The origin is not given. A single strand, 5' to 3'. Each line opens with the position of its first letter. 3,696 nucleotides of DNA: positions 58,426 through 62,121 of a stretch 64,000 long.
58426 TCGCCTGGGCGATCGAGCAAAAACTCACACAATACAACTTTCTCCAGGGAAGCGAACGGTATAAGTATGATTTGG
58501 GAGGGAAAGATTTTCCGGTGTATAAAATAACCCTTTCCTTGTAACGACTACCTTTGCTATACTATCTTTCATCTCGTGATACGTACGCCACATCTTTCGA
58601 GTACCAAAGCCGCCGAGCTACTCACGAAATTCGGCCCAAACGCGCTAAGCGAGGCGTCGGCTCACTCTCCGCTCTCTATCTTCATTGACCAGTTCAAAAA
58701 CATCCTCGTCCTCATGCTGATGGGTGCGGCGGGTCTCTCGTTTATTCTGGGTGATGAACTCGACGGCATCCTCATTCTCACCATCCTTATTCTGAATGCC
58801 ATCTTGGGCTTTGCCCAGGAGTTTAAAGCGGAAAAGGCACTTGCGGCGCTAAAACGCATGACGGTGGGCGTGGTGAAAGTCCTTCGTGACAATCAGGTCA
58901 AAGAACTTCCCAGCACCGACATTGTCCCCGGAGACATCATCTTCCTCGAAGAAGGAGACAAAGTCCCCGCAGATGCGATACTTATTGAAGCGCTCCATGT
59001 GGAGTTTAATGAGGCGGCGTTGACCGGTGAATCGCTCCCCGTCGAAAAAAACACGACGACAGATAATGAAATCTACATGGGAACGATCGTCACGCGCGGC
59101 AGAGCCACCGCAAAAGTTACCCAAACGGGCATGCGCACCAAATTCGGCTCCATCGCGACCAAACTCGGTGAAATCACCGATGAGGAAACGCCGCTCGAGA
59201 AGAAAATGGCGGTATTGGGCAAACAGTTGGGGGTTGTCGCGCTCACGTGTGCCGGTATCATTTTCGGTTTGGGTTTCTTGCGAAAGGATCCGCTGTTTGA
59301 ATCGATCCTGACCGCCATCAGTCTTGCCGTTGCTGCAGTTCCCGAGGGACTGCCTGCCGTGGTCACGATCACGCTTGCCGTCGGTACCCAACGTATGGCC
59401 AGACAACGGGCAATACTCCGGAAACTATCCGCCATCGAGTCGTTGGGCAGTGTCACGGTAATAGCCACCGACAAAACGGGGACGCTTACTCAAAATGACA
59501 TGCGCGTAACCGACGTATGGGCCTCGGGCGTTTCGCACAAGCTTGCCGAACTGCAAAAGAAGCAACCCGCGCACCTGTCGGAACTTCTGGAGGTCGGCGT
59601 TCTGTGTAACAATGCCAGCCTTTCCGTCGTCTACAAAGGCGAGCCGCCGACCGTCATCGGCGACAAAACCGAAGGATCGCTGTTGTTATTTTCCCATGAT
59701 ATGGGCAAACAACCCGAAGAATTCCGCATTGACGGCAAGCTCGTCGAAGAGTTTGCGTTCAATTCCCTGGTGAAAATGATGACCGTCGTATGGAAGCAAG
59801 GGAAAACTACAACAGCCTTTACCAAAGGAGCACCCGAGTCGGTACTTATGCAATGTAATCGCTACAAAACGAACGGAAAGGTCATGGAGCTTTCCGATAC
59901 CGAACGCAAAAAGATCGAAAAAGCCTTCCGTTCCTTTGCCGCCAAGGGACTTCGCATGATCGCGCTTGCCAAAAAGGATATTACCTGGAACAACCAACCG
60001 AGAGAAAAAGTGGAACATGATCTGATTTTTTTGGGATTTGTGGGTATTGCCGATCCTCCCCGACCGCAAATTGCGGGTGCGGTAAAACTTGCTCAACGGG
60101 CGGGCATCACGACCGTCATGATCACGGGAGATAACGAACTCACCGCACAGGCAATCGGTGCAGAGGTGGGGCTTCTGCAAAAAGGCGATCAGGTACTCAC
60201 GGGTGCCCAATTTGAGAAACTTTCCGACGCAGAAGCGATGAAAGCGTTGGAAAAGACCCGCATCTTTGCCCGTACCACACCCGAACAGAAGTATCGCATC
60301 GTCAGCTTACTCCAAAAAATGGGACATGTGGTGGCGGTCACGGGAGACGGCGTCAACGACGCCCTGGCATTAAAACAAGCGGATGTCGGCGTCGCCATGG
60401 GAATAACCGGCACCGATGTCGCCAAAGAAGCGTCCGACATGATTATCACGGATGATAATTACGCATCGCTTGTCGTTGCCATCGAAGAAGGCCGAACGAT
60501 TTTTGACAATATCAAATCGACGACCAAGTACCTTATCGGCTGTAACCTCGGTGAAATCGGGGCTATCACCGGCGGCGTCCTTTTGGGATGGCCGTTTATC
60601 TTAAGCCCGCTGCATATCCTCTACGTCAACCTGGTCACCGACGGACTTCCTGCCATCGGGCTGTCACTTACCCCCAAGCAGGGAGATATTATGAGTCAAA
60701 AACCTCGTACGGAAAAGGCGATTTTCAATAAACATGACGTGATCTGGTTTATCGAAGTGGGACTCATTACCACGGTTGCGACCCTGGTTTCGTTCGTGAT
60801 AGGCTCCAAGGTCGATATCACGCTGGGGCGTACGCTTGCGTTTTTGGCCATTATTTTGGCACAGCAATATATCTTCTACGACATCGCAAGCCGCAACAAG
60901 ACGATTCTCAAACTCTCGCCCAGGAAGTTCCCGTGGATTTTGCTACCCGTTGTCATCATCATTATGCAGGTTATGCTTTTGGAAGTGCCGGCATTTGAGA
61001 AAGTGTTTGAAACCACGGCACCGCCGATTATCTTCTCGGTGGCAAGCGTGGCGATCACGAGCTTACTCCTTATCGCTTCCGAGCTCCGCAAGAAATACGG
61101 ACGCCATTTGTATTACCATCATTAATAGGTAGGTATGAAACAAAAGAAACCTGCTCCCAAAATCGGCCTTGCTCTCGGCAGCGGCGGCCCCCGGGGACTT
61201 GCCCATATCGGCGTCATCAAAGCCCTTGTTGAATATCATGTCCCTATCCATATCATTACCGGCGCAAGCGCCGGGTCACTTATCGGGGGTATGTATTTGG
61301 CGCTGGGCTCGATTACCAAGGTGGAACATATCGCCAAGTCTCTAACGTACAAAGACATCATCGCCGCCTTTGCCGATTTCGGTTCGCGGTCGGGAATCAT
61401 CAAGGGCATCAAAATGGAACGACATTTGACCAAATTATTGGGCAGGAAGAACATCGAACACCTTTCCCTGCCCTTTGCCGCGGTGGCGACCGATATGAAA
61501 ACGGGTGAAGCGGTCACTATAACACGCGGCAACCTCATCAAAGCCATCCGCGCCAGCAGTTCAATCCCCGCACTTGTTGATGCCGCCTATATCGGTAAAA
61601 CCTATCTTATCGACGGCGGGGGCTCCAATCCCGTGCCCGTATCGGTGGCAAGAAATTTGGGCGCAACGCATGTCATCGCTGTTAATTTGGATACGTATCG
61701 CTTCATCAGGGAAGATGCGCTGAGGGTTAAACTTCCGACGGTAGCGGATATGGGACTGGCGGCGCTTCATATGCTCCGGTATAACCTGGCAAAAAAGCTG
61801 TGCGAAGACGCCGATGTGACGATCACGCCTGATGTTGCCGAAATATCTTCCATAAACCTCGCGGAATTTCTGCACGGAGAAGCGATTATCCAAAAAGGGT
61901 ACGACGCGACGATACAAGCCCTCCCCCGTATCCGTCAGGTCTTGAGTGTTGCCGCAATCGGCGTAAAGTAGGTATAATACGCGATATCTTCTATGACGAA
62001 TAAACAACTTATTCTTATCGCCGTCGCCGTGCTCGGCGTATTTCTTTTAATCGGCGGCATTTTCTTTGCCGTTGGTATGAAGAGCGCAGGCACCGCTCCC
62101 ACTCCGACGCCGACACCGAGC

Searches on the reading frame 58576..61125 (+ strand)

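Call 39: search_protein_families(library=pfam, max_evalue=0.00001, proteins=[window:58576-61125:+])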
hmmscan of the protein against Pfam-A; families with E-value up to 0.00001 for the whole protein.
window:58576-61125:+ (849 aa): 5 families
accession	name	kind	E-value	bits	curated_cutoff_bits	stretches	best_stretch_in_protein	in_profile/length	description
PF00122.25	E1-E2_ATPase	-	2.6e-54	183.9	28.1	1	97-277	4-181/181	E1-E2 ATPase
PF00689.26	Cation_ATPase_C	-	3.6e-32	112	27.3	1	673-840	1-174/175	Cation transporting ATPase, C-terminus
PF00702.32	Hydrolase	-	4.3e-19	70.1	26.4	1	294-603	2-191/191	haloacid dehalogenase-like hydrolase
PF13246.12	Cation_ATPase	-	9.8e-19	67.6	21.7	1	342-429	1-90/91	Cation transport ATPase (P-type)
PF00690.31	Cation_ATPase_N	-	4.4e-11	42.7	20.4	1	7-55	21-69/69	Cation transporter/ATPase, N-terminus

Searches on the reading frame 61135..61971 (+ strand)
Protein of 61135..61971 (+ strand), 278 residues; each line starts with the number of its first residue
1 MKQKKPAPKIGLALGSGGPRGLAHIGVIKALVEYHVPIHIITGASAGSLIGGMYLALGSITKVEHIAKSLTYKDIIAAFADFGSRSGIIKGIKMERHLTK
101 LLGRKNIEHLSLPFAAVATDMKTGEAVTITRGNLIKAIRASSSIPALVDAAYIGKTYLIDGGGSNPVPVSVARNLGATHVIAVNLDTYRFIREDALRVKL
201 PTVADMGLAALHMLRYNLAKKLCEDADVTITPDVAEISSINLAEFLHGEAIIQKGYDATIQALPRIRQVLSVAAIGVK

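Call 39: search_protein_families(library=pfam, max_evalue=0.00001, proteins=[window:61135-61971:+])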
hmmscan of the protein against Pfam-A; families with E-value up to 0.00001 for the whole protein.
window:61135-61971:+ (278 aa): 1 family
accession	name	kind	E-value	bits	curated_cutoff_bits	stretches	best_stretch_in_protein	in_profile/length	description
PF01734.28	Patatin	-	3.6e-25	89.7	27.7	1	12-172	1-190/191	Patatin-like phospholipase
